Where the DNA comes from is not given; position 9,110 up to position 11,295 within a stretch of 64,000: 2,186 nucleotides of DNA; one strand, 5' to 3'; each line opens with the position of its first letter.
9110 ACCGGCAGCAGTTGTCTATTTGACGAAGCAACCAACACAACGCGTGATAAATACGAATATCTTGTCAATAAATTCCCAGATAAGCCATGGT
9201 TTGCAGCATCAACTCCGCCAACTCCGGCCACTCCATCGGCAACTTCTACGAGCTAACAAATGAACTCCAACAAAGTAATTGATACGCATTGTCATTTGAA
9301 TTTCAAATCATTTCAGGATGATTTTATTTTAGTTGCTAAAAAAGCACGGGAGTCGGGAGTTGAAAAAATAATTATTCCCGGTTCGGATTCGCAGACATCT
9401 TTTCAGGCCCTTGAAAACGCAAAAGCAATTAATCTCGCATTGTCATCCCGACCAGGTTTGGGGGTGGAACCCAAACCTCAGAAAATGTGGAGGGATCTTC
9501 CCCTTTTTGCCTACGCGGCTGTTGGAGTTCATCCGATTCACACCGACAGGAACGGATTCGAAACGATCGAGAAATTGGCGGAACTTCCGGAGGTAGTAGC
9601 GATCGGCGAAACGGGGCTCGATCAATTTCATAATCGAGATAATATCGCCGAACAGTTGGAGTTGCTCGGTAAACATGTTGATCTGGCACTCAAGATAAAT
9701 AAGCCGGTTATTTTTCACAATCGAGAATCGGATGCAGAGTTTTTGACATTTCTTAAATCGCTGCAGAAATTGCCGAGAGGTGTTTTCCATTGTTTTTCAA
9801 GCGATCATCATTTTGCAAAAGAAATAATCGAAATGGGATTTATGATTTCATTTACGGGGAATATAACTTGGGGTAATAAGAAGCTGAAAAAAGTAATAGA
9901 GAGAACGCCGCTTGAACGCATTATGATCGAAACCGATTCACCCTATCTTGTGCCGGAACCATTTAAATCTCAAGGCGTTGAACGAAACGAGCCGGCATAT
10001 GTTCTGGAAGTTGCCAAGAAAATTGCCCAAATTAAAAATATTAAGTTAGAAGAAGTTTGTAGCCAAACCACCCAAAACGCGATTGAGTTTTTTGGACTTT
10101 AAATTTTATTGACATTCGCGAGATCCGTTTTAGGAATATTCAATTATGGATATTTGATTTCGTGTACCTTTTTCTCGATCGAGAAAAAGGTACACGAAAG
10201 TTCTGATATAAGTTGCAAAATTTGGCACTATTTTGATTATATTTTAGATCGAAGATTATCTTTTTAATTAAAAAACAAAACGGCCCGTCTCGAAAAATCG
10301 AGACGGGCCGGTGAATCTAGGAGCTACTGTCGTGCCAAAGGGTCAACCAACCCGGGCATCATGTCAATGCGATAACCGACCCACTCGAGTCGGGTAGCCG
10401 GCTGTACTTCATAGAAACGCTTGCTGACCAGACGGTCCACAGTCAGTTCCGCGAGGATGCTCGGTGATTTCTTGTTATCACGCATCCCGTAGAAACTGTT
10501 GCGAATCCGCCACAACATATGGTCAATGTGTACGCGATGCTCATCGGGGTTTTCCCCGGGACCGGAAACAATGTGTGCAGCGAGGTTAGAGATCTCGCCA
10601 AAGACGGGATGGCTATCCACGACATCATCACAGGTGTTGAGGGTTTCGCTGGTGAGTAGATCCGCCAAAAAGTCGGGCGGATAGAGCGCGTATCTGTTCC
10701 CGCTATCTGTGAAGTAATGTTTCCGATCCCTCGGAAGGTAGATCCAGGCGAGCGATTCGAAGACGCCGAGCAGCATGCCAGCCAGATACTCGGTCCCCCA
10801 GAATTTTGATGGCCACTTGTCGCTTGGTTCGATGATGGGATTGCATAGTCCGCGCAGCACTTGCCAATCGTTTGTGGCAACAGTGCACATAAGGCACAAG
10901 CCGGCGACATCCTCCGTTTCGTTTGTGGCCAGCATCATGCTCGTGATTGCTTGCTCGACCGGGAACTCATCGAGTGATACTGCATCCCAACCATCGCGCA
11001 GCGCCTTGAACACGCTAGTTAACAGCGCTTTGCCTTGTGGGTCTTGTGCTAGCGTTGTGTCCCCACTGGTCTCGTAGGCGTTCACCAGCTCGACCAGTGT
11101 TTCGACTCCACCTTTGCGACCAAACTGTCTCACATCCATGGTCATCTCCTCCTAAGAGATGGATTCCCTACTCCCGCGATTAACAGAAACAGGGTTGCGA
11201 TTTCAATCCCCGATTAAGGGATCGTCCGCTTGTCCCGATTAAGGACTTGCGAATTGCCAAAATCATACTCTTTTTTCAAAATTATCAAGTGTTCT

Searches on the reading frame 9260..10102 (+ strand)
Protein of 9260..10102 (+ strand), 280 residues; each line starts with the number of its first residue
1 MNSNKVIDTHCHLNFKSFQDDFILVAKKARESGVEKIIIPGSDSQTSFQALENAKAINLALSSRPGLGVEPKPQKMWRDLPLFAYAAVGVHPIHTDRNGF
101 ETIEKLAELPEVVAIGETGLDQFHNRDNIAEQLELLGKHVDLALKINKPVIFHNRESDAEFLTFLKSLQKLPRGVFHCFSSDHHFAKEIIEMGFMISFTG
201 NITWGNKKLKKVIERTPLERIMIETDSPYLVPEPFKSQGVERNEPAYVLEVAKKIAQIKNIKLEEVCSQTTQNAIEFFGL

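Call 24: find_encoding_contigs(protein=window:9260-10102:+, flank=3000, max_places=10)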
Protein window:9260-10102:+ (280 aa): 7 contigs read that carry it; 4 places shown.
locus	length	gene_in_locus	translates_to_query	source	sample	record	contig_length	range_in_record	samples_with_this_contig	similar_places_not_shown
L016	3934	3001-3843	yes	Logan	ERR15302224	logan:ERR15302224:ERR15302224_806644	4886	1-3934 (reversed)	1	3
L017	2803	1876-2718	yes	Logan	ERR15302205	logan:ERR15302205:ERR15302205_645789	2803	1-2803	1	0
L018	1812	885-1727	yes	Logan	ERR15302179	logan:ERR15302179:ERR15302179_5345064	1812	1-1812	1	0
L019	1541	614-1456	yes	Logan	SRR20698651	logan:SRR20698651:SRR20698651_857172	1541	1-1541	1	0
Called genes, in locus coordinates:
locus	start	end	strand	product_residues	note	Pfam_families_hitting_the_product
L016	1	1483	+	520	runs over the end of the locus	-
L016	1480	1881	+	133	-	-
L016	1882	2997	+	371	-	-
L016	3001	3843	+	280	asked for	PF01026:TatD_DNase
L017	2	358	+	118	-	?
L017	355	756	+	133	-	-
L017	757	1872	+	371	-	-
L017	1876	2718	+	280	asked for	PF01026:TatD_DNase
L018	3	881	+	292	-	?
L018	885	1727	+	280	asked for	PF01026:TatD_DNase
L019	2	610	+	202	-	?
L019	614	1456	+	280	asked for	PF01026:TatD_DNase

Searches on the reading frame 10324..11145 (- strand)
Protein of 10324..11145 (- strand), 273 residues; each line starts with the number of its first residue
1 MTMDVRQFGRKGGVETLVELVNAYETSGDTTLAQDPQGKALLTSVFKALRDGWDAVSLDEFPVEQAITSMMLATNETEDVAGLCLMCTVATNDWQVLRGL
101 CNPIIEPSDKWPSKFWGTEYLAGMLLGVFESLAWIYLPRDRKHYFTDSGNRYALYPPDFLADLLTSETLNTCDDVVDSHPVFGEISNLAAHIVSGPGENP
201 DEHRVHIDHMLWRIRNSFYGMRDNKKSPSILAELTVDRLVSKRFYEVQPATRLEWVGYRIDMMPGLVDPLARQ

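Call 25: find_encoding_contigs(protein=window:10324-11145:-, flank=3000, max_places=10)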
Protein window:10324-11145:- (273 aa): no gene with exactly this product is on record in the collection.

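Call 49: search_protein_families(library=pfam, proteins=[window:10324-11145:-], max_evalue=0.001)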
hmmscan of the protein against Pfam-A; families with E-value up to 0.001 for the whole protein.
window:10324-11145:- (273 aa): 0 families
